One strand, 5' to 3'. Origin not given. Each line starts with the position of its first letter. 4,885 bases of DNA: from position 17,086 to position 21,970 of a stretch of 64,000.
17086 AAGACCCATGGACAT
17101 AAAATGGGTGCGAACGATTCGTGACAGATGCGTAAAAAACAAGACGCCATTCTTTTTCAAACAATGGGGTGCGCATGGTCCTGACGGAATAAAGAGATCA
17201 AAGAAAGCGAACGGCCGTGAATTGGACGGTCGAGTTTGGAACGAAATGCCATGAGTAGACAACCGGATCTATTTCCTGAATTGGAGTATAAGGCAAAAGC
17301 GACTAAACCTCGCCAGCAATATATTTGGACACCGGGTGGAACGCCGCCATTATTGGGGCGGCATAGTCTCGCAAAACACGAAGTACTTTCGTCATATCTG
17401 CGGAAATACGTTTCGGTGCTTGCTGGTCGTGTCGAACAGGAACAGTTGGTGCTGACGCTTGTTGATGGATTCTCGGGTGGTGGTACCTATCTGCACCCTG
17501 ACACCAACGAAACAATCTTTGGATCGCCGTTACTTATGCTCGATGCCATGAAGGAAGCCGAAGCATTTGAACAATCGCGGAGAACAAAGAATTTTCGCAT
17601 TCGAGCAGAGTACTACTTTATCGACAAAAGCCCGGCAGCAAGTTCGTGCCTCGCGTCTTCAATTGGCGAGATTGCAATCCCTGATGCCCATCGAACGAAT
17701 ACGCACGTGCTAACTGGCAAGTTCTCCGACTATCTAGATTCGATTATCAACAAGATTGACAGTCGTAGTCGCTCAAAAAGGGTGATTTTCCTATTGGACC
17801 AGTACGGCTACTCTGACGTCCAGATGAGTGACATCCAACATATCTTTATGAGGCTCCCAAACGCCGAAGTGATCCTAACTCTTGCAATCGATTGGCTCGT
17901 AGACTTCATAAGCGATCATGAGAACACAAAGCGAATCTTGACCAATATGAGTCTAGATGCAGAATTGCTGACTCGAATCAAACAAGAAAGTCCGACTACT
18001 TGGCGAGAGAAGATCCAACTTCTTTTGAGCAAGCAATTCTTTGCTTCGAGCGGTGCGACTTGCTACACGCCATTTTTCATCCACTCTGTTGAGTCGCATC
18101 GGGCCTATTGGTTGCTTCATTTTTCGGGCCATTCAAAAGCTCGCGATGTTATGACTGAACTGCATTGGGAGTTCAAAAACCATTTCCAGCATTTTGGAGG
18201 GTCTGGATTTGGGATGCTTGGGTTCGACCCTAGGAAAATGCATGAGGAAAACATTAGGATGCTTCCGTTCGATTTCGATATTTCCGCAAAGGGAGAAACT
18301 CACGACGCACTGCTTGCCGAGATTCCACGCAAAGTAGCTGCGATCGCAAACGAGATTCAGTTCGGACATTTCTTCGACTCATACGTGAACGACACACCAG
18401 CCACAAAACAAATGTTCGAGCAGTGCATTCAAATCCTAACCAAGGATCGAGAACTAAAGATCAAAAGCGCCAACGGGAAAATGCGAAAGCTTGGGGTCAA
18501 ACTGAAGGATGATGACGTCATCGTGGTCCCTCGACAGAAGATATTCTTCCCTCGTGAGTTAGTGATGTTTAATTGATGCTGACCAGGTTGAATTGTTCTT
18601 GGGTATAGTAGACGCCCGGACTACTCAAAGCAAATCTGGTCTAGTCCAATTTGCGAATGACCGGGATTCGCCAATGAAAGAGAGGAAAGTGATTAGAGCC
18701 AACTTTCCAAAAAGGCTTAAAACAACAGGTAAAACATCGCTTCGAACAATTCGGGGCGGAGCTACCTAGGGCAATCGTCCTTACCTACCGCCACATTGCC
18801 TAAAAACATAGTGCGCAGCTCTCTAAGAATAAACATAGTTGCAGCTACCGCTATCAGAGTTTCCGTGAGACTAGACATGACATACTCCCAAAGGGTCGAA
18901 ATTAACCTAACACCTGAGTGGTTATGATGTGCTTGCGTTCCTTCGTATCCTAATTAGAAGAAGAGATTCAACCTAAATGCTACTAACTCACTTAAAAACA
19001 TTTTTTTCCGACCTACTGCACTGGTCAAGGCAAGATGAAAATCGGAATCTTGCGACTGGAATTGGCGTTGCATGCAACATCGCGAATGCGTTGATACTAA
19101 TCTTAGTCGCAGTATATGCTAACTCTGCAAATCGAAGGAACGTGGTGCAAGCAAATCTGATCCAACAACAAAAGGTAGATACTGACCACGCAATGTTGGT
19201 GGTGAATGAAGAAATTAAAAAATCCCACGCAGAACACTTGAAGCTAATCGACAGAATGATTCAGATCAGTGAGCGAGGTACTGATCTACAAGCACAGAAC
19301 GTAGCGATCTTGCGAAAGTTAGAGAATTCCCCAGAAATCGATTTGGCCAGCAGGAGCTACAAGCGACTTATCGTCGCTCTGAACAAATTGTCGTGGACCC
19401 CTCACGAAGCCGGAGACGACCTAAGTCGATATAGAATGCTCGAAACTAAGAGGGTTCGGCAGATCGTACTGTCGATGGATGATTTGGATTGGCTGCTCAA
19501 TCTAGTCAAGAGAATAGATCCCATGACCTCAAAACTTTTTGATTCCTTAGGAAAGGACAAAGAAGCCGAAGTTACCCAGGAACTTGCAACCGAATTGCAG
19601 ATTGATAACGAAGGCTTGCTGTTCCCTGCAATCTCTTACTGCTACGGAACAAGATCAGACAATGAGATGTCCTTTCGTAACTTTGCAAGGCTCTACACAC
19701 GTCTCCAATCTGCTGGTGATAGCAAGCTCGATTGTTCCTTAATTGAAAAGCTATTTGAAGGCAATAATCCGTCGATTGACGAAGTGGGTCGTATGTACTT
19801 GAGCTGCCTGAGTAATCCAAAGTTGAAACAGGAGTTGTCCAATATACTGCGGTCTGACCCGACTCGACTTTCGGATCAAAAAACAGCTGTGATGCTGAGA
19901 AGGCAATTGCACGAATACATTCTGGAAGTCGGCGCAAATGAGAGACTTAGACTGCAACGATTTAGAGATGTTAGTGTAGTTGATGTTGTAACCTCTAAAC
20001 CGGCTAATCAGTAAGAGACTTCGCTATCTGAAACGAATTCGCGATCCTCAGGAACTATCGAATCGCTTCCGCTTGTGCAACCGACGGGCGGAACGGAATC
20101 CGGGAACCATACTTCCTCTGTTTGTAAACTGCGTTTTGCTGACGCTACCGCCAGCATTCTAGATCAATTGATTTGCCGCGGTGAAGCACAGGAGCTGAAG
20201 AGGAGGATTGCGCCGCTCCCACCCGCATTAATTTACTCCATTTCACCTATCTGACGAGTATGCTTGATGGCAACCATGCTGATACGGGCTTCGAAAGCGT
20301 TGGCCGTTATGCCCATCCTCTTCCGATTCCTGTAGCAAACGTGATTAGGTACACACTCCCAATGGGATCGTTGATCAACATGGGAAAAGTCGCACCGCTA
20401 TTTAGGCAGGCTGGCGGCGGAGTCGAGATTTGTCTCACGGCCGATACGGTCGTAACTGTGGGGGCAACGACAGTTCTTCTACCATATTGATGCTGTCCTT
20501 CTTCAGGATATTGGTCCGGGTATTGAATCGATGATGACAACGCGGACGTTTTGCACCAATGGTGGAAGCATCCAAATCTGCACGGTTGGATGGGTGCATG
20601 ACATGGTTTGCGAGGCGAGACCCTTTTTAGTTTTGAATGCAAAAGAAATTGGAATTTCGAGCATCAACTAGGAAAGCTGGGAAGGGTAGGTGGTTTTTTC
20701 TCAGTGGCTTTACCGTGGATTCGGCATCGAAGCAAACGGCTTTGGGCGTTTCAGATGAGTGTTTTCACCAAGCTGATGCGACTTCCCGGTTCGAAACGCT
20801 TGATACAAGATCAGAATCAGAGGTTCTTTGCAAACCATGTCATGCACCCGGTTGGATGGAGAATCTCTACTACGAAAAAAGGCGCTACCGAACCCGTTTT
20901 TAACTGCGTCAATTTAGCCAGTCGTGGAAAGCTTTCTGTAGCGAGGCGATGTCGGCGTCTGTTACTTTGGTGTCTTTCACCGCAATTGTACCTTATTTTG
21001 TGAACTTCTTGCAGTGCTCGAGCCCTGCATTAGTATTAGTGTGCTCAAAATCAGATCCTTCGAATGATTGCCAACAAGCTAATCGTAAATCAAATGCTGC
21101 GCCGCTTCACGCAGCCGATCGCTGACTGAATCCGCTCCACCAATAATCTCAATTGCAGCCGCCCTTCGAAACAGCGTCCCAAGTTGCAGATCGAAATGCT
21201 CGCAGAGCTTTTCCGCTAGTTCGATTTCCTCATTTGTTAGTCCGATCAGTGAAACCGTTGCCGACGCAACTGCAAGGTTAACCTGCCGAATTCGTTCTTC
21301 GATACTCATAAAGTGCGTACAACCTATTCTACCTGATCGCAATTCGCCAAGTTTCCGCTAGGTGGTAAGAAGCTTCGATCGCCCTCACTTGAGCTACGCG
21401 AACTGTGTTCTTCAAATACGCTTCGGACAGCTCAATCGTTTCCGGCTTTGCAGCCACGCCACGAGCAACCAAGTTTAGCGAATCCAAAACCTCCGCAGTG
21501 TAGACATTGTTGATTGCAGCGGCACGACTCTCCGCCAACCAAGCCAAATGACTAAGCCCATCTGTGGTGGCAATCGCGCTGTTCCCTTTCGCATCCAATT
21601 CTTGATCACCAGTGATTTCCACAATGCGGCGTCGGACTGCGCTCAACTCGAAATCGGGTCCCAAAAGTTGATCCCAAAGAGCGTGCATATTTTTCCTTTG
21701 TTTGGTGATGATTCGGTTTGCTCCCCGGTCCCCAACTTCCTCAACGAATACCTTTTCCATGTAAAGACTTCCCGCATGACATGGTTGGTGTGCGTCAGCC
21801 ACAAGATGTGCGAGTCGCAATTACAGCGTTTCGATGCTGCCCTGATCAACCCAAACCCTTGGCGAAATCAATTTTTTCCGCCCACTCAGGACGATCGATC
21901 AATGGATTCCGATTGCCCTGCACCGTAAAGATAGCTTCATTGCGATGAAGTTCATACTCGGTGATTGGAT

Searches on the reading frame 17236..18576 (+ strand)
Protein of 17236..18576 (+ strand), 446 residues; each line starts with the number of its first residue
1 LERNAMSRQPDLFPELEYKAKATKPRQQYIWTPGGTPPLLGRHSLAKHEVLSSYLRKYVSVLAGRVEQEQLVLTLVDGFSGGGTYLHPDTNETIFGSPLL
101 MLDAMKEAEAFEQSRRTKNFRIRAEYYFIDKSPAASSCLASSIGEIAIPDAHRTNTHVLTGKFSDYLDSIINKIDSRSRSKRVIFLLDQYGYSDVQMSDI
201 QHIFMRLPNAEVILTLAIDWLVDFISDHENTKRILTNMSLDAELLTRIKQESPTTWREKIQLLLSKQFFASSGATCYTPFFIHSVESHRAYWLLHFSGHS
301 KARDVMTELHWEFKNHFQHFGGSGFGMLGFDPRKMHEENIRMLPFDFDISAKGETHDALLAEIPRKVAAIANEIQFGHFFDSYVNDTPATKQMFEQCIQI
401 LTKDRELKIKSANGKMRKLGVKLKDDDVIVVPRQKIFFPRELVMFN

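Call 62: search_protein_families(library=pfam, proteins=[window:17236-18576:+], max_evalue=0.001)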
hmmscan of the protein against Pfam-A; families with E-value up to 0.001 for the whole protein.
window:17236-18576:+ (446 aa): 1 family
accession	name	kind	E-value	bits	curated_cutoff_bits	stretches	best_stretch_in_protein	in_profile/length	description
PF22560.2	GMT-wHTH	-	2e-06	28.6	27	1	341-414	13-82/82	GMT-like wHTH domain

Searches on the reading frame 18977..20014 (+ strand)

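Call 3: search_protein_families(library=pfam, proteins=[window:18977-20014:+], max_evalue=0.01)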
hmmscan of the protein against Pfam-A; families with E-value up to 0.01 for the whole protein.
window:18977-20014:+ (345 aa): 0 families

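Call 4: search_protein_families(library=padloc, proteins=[window:18977-20014:+], max_evalue=0.01)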
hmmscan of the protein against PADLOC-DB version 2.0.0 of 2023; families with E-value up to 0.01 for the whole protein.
window:18977-20014:+ (345 aa): 0 families

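Call 6: search_protein_families(library=ncbifam, proteins=[window:18977-20014:+], max_evalue=0.01)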
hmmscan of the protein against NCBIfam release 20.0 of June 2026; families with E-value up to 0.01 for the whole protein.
window:18977-20014:+ (345 aa): 1 family
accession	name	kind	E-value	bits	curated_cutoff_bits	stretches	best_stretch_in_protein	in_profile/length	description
NF050115.1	membrane_Rv2732c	subfamily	0.0036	16.9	60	1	3-68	100-165/177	Rv2732c family membrane protein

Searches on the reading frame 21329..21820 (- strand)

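Call 3: search_protein_families(library=pfam, proteins=[window:21329-21820:-], max_evalue=0.01)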
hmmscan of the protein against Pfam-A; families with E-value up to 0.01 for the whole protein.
window:21329-21820:- (163 aa): 1 family
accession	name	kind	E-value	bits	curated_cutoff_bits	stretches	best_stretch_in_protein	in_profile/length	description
PF02265.22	S1-P1_nuclease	-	2.4e-12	47.7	29.5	1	3-157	114-252/258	S1/P1 Nuclease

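Call 4: search_protein_families(library=padloc, proteins=[window:21329-21820:-], max_evalue=0.01)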
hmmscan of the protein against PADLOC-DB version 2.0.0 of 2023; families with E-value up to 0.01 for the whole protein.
window:21329-21820:- (163 aa): 0 families

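Call 6: search_protein_families(library=ncbifam, proteins=[window:21329-21820:-], max_evalue=0.01)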
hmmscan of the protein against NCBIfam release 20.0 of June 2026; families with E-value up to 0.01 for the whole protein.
window:21329-21820:- (163 aa): 0 families
